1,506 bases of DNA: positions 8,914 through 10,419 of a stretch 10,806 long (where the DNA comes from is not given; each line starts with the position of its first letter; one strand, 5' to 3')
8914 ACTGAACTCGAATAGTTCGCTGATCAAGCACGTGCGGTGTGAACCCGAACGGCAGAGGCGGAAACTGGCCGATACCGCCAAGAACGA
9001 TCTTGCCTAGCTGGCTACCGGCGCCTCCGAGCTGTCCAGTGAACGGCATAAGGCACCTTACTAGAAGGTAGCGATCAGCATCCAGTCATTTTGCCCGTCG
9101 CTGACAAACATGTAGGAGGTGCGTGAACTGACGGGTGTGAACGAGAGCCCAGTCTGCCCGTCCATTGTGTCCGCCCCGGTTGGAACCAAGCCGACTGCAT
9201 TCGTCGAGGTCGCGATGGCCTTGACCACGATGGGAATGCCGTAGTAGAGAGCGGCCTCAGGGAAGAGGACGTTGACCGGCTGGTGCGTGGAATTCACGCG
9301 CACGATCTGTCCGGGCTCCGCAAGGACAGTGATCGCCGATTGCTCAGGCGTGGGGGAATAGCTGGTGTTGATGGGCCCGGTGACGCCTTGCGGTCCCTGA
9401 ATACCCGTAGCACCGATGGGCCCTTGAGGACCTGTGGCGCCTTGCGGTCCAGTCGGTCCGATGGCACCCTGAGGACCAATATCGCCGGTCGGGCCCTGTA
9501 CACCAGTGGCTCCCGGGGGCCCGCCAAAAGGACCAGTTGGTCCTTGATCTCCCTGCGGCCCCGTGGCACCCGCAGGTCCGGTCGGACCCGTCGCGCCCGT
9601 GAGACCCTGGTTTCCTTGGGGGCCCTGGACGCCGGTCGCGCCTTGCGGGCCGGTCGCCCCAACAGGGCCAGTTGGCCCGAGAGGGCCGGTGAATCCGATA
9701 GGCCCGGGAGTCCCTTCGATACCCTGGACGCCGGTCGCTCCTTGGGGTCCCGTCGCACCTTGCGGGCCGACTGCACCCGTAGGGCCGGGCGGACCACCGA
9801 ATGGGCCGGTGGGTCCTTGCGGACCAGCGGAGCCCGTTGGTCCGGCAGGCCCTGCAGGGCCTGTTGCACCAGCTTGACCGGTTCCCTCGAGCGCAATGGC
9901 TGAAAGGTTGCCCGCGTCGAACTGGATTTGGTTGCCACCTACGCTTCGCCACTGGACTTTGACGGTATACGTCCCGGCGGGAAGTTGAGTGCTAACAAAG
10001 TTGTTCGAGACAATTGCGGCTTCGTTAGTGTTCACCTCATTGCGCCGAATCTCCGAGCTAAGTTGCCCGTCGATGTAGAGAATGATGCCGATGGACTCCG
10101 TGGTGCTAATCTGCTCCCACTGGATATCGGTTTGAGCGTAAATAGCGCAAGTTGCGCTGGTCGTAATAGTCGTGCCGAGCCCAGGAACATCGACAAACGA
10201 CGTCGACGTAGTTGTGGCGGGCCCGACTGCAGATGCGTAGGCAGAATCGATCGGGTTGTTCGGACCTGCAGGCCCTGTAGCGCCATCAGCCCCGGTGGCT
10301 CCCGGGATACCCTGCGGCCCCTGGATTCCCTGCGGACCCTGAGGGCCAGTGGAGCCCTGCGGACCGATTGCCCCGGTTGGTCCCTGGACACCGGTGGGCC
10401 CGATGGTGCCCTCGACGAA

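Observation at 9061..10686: Collagen-like fibre protein whose triple-helix stalk is interrupted by a globular domain, with two register-shifting 'stutters'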

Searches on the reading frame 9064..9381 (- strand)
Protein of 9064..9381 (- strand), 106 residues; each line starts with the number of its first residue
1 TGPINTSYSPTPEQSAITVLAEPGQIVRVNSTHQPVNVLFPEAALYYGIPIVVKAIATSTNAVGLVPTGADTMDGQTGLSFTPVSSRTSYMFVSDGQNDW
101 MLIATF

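Call 6: search_protein_families(library=pfam, proteins=[window:9064-9372:-], max_evalue=10)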
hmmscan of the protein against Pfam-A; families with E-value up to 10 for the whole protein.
seq(103 aa): 1 family
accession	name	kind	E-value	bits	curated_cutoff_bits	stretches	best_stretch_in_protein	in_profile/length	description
PF00953.26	Glycos_transf_4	-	0.066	13.6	27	1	24-100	45-117/160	Glycosyl transferase family 4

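Call 7: search_protein_families(library=phrogs, proteins=[window:9064-9372:-], max_evalue=10)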
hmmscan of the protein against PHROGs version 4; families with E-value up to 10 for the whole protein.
seq(103 aa): 0 families

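Call 22: find_homologous_proteins(query=window:9064-9381:-, max_evalue=0.001)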
Query window:9064-9381:- (106 aa): 1 proteins with E <= 0.001 among 1 candidates.
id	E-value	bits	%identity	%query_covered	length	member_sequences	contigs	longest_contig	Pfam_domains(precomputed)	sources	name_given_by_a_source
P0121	9.9e-45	169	100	75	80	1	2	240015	-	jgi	jgi:hypothetical protein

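Call 24: find_encoding_contigs(protein=P0121, flank=10000, max_places=4)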
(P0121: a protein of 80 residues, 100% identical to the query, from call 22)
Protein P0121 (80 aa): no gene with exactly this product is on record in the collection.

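Call 37: search_solved_structures(query=window:9064-9381:-, max_evalue=10)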
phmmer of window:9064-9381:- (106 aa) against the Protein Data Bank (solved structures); distinct sequences matched with E-value up to 10: 0.

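Call 50: find_homologous_proteins(query=A4, max_evalue=0.01)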
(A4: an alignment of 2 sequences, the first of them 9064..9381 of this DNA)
Query A4 (2 sequences) (106 aa, profile of the alignment): 2 proteins with E <= 0.01 among 75 candidates.
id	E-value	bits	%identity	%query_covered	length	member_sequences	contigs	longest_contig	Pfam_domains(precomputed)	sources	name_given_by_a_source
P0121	1.8e-41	158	100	75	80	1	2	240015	-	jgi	jgi:hypothetical protein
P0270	8.5e-5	40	28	97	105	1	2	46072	-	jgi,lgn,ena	jgi:hypothetical protein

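Call 61: predict_structure(alignment_id=A5)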
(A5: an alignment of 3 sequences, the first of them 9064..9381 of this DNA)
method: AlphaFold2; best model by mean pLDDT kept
length: 106 residues; sequences in the alignment: 3
mean_pLDDT: 78.7   pTM: 0.76
mean pLDDT of the five models: 78.7, 72.3, 65.4, 63.2, 59.1
residues with pLDDT >= 90: 6; 70-90: 75; 50-70: 25; < 50: 0
segments of 3 or more residues with pLDDT < 50: none
pLDDT, mean of each block of 10 residues (from residue 1): 78 87 88 88 75 79 81 69 73 73 69
secondary structure, 60 per line:
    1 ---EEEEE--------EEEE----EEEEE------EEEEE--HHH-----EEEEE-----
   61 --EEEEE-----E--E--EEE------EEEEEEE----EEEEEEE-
elements in order: E4-8 E17-20 E25-29 E36-40 E51-55 E63-67 E79-81 E88-94 E99-105

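Call 93: search_protein_families(library=ncbifam, proteins=[window:9064-9381:-], max_evalue=0.01)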
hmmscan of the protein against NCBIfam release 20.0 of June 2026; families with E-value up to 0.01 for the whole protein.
window:9064-9381:- (106 aa): 0 families

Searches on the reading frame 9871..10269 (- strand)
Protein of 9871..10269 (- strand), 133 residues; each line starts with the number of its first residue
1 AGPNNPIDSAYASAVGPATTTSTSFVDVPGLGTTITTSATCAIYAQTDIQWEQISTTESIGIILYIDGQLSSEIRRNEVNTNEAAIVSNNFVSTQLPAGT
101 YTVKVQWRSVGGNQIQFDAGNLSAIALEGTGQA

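Call 6: search_protein_families(library=pfam, proteins=[window:9880-10260:-], max_evalue=10)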
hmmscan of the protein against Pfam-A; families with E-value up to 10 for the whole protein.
seq(127 aa): 5 families
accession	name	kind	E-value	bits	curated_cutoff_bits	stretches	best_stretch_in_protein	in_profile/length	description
PF07495.19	Y_Y_Y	-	0.013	15.8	26.6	1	86-110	28-52/65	Y_Y_Y domain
PF17957.7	Big_7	-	0.024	15.7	24.1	1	26-102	8-70/70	Bacterial Ig domain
PF17458.7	DUF5421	-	0.042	13.6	25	1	37-92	119-176/283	Family of unknown function (DUF5421)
PF14734.12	DUF4469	-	0.073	13.5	22.6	1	54-107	35-88/101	Domain of unknown function (DUF4469) with IG-like fold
PF07691.17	PA14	-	0.088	13.1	24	1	57-112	70-126/147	PA14 domain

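Call 7: search_protein_families(library=phrogs, proteins=[window:9880-10260:-], max_evalue=10)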
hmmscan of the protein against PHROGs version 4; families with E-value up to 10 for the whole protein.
seq(127 aa): 2 families
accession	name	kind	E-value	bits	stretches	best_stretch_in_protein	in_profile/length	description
phrog_34100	-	tail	0.018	14.3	1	10-90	556-638/696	tail protein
phrog_10803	-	unknown function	0.31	12.5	1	79-111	3-33/86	-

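Call 36: search_solved_structures(query=window:9871-10269:-, max_evalue=10)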
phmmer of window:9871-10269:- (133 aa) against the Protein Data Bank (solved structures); distinct sequences matched with E-value up to 10: 7.
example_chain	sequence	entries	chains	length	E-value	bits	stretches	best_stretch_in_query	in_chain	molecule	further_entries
6tid_AAA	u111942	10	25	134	0.038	17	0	95-125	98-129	Lectin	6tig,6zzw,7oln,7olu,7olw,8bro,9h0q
7bfy_A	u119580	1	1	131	0.05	16.7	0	95-125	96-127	Lectin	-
2wq4_A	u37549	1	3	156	0.058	16.5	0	95-125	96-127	LECTIN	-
9ib6_A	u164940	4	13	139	0.064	16.3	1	16-124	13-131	Photorhabdus luminescens subsp. laumondii TTO1 complete genome segment 15/17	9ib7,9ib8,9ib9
2xt2_A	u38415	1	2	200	0.84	12.7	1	21-101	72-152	MCBG-LIKE PROTEIN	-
8vur_L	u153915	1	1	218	1.2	12.3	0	23-74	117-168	003-102 Light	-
8rh0_H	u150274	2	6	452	1.3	12.1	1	10-40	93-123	HDIT102 Fab heavy chain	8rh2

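Call 39: search_protein_representatives(protein=window:9871-10269:-)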
Query: 133 residues. Proteins with E-value up to 0.001 (for the whole library): 150; up to 1e-10: 9; up to 1e-30: 0. The best 150 are listed.
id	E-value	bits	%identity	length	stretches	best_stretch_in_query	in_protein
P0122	4.6e-21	91.1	29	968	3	15-131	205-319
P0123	1.5e-19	86.2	30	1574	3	12-129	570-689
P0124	6.2e-14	68.1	29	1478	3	18-131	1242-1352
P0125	4.1e-12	62.2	29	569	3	14-113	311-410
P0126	2.3e-11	59.8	34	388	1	6-131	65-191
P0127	2.7e-11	59.5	28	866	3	12-109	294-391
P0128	3.4e-11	59.2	41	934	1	1-126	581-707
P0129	4.1e-11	58.9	31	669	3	14-132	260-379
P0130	4.8e-11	58.7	37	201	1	4-129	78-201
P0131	1.1e-10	57.6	38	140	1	6-128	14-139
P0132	1.1e-10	57.6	28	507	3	5-126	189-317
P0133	3.0e-10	56.1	32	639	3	11-117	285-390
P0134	2.0e-09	53.5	31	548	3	14-128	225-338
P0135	2.1e-09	53.4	29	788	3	14-131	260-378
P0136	2.4e-09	53.3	28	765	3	2-113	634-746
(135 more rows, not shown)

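Call 47: search_solved_structures(query=A3, max_evalue=1, show_alignments=2)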
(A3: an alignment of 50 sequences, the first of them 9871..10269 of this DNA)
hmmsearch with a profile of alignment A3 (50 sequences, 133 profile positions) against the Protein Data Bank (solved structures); distinct sequences matched with E-value up to 1: 16.
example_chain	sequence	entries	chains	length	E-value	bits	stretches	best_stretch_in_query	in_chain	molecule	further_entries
6tid_AAA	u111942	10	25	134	2e-06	30.8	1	15-123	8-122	Lectin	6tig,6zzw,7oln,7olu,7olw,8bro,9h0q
7bfy_A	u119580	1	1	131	2.7e-06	30.4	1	18-123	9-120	Lectin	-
2wq4_A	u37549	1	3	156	4.6e-06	29.6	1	18-123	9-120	LECTIN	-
9ib6_A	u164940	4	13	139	9.8e-05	25.3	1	19-123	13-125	Photorhabdus luminescens subsp. laumondii TTO1 complete genome segment 15/17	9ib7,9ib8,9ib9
5aa7_A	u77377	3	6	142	0.00057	22.9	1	43-117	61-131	CHITINASE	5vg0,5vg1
4kkp_A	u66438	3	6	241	0.039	16.9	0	76-113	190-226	RbmA protein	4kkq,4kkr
4be5_A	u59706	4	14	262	0.043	16.8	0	71-115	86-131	RBMA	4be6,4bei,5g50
8ytq_A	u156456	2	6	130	0.06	16.3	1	65-123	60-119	CopC domain-containing protein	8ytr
5n1t_M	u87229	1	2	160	0.082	15.9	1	66-123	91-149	CopC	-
2l3u_A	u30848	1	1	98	0.17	14.9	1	84-127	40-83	YbbR family protein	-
1cyg_A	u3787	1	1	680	0.19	14.7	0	80-105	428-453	CYCLODEXTRIN GLUCANOTRANSFERASE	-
1so9_A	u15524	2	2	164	0.23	14.4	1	44-109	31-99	Cytochrome C oxidase assembly protein ctaG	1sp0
9q0p_A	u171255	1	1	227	0.28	14.1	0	32-97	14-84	IgG heavy chain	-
6c5v_H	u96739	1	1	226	0.29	14.1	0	32-97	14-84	Antibody Fab AMMO1 heavy chain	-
6bla_H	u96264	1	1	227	0.3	14.1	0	32-97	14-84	AMM01 Fab Heavy chain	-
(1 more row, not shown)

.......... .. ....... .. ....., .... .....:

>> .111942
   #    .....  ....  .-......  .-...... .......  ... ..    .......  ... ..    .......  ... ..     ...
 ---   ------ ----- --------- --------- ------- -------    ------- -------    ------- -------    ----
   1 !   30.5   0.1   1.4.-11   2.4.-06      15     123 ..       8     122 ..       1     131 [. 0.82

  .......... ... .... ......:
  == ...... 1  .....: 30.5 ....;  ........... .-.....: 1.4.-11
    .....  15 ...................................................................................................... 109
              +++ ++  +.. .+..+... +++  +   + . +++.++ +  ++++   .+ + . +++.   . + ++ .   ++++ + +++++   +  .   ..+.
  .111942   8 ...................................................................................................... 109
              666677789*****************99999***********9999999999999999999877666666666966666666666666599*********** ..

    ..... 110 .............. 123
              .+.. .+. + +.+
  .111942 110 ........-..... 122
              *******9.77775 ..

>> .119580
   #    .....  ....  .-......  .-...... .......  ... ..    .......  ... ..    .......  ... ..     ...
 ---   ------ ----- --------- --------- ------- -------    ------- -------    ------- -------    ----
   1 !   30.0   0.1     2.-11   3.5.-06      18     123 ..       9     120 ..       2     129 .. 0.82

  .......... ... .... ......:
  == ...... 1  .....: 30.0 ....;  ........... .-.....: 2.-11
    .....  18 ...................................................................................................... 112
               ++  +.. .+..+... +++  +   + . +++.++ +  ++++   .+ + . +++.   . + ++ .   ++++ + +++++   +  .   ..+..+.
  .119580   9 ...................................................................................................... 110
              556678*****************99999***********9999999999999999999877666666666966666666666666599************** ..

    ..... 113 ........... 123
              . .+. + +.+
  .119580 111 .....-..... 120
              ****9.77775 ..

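Call 48: search_protein_families(library=pfam, alignment_id=A3, max_evalue=0.01)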
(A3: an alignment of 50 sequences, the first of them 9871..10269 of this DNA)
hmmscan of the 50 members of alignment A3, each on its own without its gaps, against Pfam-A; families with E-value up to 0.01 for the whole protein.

A. member 1, window:9871-10269:- (133 aa): 0 families

B. families by the number of members that match (of 50 scanned): 6 families
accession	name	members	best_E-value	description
PF17957.7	Big_7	2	0.00066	Bacterial Ig domain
PF16640.11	Big_3_5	2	0.008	Bacterial Ig-like domain (group 3)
PF00041.27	fn3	1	0.0005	Fibronectin type III domain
PF18099.7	CBM_35_2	1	0.0021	Carbohydrate binding module (family 35)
PF13562.11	NTP_transf_4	1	0.0075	Sugar nucleotidyl transferase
PF14900.11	DUF4493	1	0.0094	Domain of unknown function (DUF4493)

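Call 51: predict_structure(alignment_id=A3)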
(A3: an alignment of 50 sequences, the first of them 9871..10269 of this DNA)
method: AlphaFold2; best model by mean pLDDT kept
length: 133 residues; sequences in the alignment: 50
mean_pLDDT: 93.6   pTM: 0.86
mean pLDDT of the five models: 93.6, 93.4, 93.2, 92.9, 92.0
residues with pLDDT >= 90: 113; 70-90: 12; 50-70: 6; < 50: 2
segments of 3 or more residues with pLDDT < 50: none
pLDDT, mean of each block of 10 residues (from residue 1): 78 96 98 97 98 94 98 95 93 98 98 97 91 44
secondary structure, 60 per line:
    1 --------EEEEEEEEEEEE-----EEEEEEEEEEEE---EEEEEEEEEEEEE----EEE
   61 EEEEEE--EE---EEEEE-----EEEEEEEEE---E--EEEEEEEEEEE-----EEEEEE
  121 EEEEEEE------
elements in order: E9-20 E26-37 E41-53 E58-66 E74-78 E84-92 E99-109 E115-127

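Call 93: search_protein_families(library=ncbifam, proteins=[window:9871-10269:-], max_evalue=0.01)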
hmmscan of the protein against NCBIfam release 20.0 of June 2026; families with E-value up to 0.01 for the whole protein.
window:9871-10269:- (133 aa): 0 families

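Call 95: fold_search(model_id=the predicted structure, library=viral)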
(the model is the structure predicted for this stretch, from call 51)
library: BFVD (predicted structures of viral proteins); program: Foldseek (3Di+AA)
matches with E <= 10: 1946; with E <= 0.001: 593
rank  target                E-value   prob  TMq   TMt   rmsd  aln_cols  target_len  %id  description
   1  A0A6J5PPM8            2.1e-08  1.00  0.85  0.75   1.8       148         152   17  Uncharacterized protein [uncultured Caudovirales phage]
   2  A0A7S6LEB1            2.8e-08  1.00  0.81  0.43   2.3       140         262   18  (no name in the UniProt tables at hand)
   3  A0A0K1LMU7            2.8e-08  1.00  0.73  0.21   3.4       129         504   19  Tail protein [Caulobacter phage Sansa]
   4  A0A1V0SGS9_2          2.8e-08  1.00  0.71  0.14   5.2       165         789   16  Collagen triple helix repeat containing protein [Hokovirus HKV1]
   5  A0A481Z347            3.1e-08  1.00  0.72  0.32   3.4       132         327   15  Uncharacterized protein (Fragment) [Mimivirus LCMiAC02]
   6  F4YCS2                3.5e-08  1.00  0.75  0.51   2.8       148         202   20  (no name in the UniProt tables at hand)
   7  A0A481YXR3            4.1e-08  1.00  0.77  0.48   2.8       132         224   14  Uncharacterized protein [Marseillevirus LCMAC201]
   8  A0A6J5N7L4            5.0e-08  1.00  0.67  0.47   3.5       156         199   14  Uncharacterized protein [uncultured Caudovirales phage]
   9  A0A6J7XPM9            6.2e-08  1.00  0.66  0.56   3.6       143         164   18  Uncharacterized protein [uncultured Caudovirales phage]
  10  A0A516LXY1            7.2e-08  1.00  0.73  0.44   3.4       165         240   13  (no name in the UniProt tables at hand)
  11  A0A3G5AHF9            8.0e-08  1.00  0.76  0.49   2.8       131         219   19  Uncharacterized protein [Solivirus sp.]
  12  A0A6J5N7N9            8.5e-08  1.00  0.68  0.50   3.5       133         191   15  Uncharacterized protein [uncultured Caudovirales phage]
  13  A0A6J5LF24            8.5e-08  1.00  0.68  0.26   4.1       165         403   16  Uncharacterized protein [uncultured Caudovirales phage]
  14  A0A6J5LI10            1.1e-07  1.00  0.71  0.32   3.3       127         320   19  Uncharacterized protein [uncultured Caudovirales phage]
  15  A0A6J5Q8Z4            1.2e-07  1.00  0.77  0.48   2.4       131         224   18  Uncharacterized protein [uncultured Caudovirales phage]
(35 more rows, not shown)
